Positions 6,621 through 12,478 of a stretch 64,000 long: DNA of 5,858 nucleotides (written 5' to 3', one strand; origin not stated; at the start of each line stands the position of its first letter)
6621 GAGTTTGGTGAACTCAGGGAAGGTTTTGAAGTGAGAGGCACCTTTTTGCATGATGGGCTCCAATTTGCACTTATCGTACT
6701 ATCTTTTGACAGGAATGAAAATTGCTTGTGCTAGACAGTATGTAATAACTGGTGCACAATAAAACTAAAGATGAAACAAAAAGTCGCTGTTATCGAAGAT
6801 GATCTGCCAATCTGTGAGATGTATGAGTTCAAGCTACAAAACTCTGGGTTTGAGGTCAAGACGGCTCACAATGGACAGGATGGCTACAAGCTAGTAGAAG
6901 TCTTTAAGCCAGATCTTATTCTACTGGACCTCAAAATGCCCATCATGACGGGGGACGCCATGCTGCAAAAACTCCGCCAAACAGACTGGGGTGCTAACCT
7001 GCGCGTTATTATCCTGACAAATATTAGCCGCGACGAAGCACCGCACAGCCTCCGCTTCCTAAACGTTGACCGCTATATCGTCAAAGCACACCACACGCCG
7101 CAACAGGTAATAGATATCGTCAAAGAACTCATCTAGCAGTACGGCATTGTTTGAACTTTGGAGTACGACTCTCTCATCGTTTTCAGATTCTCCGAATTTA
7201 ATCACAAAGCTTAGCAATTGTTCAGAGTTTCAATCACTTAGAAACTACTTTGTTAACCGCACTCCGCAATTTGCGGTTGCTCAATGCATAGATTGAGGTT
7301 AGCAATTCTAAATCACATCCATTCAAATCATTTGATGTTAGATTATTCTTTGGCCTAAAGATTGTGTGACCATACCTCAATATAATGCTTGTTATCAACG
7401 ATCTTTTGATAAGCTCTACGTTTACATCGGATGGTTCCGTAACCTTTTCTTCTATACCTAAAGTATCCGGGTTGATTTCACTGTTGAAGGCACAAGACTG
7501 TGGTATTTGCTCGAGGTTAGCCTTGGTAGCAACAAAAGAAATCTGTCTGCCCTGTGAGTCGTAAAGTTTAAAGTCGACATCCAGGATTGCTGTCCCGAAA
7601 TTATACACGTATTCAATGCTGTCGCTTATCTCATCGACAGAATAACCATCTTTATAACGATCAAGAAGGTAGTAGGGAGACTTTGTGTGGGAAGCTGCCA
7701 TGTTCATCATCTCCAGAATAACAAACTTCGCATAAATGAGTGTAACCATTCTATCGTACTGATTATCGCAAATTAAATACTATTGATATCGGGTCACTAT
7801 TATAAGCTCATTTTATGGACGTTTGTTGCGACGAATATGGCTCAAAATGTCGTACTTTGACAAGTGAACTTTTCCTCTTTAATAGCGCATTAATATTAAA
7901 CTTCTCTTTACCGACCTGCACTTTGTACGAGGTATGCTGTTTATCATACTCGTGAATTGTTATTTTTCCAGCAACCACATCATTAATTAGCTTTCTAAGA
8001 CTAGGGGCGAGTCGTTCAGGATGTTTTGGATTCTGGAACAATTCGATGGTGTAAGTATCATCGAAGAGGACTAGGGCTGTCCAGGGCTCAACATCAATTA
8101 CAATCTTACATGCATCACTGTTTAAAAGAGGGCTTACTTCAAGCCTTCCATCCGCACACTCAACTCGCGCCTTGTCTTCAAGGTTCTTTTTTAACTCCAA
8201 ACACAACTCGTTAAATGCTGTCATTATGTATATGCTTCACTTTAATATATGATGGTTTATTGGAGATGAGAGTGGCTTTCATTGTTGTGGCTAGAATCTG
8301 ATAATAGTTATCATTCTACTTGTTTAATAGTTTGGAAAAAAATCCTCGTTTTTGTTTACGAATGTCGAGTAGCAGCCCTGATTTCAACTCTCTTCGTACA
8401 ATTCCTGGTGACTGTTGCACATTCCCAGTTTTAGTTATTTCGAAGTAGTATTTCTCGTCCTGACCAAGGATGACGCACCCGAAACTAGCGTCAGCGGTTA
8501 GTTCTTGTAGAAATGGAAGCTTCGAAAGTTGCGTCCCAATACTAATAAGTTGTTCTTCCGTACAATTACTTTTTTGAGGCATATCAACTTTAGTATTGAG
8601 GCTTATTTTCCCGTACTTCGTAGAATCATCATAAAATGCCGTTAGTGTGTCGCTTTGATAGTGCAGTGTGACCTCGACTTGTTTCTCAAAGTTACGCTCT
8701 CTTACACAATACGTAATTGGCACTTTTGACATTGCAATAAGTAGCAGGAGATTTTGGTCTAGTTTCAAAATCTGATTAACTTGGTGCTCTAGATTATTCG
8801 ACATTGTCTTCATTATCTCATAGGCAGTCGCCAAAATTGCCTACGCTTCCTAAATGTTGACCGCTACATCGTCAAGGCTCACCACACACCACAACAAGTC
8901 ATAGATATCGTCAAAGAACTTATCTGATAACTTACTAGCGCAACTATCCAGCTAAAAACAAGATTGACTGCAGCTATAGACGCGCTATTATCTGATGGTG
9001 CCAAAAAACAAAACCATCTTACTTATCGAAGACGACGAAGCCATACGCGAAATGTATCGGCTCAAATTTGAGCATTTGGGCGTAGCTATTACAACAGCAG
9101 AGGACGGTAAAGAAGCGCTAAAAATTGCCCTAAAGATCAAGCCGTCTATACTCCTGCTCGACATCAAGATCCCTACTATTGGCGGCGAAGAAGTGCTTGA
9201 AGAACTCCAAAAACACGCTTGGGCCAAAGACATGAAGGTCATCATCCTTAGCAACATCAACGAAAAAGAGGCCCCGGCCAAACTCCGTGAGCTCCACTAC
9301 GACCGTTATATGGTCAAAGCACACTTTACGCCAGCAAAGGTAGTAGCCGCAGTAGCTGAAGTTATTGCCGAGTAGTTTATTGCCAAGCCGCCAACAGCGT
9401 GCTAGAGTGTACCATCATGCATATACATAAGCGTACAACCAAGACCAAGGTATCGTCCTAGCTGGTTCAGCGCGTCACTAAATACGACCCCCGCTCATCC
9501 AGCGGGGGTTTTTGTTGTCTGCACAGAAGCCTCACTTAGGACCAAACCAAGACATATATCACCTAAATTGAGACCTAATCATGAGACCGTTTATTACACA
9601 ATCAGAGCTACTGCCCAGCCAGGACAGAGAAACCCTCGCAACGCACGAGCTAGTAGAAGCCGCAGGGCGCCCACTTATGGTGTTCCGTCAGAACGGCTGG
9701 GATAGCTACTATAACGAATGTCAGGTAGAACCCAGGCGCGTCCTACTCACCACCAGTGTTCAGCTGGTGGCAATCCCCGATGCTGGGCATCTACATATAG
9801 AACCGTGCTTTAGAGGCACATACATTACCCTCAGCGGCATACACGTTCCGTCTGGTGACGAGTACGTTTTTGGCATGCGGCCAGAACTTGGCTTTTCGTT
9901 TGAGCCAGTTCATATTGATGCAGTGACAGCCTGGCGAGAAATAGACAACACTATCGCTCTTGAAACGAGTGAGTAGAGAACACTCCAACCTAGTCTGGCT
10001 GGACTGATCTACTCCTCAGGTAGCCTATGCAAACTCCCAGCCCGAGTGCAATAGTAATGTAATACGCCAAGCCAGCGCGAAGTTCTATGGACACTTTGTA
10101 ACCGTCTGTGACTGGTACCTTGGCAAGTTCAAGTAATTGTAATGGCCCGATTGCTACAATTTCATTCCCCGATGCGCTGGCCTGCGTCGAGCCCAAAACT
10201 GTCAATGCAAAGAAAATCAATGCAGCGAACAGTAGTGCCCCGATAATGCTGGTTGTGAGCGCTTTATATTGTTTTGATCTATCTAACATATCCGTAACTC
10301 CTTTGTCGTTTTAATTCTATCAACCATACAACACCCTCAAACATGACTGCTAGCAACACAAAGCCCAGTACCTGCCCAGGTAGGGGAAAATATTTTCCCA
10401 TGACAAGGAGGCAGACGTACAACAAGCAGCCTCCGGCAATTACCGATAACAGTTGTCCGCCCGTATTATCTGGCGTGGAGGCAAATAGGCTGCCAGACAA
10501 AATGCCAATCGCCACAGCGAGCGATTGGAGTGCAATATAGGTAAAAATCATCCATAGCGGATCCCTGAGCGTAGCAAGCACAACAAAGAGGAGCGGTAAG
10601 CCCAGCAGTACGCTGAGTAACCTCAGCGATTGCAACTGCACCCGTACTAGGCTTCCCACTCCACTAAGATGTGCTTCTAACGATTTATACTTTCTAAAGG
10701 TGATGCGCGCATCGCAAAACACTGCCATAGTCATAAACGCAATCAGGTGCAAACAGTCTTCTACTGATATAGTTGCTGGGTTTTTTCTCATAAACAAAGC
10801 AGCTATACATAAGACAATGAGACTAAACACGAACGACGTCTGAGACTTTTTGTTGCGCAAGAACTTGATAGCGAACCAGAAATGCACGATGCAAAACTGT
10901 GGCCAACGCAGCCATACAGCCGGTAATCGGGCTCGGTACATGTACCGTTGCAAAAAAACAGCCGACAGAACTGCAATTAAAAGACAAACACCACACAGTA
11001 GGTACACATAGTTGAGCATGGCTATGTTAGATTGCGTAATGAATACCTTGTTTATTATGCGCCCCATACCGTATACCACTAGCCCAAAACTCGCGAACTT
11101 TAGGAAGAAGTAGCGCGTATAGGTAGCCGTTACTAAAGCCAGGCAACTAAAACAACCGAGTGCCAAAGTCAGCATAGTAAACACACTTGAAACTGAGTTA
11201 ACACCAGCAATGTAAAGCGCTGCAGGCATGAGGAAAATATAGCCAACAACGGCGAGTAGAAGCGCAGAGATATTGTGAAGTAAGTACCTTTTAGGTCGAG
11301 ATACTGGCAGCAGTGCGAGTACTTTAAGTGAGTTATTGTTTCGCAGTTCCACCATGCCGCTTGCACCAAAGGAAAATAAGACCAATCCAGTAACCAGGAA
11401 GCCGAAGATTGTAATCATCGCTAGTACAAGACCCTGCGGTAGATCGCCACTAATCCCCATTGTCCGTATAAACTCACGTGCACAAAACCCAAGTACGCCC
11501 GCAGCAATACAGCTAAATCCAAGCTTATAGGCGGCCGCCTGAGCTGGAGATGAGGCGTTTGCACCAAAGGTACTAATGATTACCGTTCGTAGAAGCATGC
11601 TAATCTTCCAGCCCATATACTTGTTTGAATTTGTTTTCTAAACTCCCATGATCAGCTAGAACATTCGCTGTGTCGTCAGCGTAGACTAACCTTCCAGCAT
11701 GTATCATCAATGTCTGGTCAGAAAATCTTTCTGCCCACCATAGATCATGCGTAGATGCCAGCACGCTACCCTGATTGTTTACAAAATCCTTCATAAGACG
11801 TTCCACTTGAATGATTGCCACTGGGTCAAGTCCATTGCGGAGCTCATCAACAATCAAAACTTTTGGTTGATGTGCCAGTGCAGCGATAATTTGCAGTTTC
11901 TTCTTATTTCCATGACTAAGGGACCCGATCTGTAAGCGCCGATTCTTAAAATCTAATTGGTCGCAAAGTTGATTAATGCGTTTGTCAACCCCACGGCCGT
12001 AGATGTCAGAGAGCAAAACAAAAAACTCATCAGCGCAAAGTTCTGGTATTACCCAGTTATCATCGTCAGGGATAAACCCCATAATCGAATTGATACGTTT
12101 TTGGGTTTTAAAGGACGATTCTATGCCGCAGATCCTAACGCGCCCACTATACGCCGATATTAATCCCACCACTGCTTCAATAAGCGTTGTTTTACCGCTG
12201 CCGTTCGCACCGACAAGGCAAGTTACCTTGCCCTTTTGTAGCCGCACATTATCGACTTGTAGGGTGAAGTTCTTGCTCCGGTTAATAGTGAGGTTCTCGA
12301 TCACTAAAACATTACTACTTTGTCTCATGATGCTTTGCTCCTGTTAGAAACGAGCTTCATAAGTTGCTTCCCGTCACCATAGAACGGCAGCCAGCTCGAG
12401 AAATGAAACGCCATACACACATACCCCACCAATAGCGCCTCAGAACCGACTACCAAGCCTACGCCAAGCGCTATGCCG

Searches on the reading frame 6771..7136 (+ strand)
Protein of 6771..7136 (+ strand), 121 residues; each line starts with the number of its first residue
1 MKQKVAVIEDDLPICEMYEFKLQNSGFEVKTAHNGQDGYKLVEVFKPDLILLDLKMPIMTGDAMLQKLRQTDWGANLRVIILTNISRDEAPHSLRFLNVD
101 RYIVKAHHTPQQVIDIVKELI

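Call 24: search_protein_families(library=pfam, proteins=[window:6771-7136:+], max_evalue=0.01)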
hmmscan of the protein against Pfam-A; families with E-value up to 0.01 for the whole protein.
window:6771-7136:+ (121 aa): 1 family
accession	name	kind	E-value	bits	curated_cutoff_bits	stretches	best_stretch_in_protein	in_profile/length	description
PF00072.30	Response_reg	-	1.4e-17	64.3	30.2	1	5-108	1-102/111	Response regulator receiver domain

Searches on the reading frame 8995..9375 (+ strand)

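Call 24: search_protein_families(library=pfam, proteins=[window:8995-9375:+], max_evalue=0.01)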
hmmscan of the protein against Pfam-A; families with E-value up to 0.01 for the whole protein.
window:8995-9375:+ (126 aa): 1 family
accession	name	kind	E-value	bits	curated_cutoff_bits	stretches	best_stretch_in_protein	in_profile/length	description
PF00072.30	Response_reg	-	7e-18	65.3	30.2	1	8-120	1-110/111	Response regulator receiver domain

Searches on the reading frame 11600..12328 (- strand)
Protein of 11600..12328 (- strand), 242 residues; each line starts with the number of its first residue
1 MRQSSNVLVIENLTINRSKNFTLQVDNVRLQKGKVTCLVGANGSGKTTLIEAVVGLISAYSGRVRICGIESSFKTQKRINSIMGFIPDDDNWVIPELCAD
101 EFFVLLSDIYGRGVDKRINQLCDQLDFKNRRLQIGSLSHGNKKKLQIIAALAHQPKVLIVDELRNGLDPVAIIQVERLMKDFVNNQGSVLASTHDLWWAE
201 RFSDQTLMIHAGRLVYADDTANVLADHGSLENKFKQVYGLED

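Call 24: search_protein_families(library=pfam, proteins=[window:11600-12328:-], max_evalue=0.01)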
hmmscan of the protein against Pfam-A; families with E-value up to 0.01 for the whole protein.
window:11600-12328:- (242 aa): 13 families
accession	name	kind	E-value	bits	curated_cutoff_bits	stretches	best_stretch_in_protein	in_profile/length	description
PF00005.33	ABC_tran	-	4.9e-23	82.7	25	1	27-162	5-134/137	ABC transporter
PF13304.12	AAA_21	-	5.2e-17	63.3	27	2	131-195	232-299/304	AAA domain, putative AbiEii toxin, Type IV TA system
PF02463.25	SMC_N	-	1.9e-07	31.2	40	1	10-54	2-45/220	RecF/RecN/SMC N terminal domain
PF13476.12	AAA_23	-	3.2e-06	28.4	27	1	28-59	15-45/201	AAA domain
PF13555.12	AAA_29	-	1.5e-05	25.1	27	1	27-59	16-48/61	P-loop containing region of AAA domain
PF13175.12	AAA_15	-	5.4e-05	23.4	32.1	1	25-56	15-46/374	AAA ATPase domain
PF13401.12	AAA_22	-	0.00015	22.5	27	1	32-175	4-104/130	AAA domain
PF13245.12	AAA_19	-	0.00055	20.5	25.1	1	32-83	10-61/134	AAA domain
PF00004.35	AAA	-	0.00059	20.7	21.2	1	37-136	2-38/131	ATPase family associated with various cellular activities (AAA)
PF13604.12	AAA_30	-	0.00082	19.6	27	1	31-67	16-52/191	AAA domain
PF25199.1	nSTAND_NTPase5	-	0.0039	17.5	34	0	30-64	38-73/145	Novel STAND NTPase 5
PF13481.12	AAA_25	-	0.0074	16.4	27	0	30-50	30-50/195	AAA domain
PF03205.20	MobB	-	0.0099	16.2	26.6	0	36-64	2-30/133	Molybdopterin guanine dinucleotide synthesis protein B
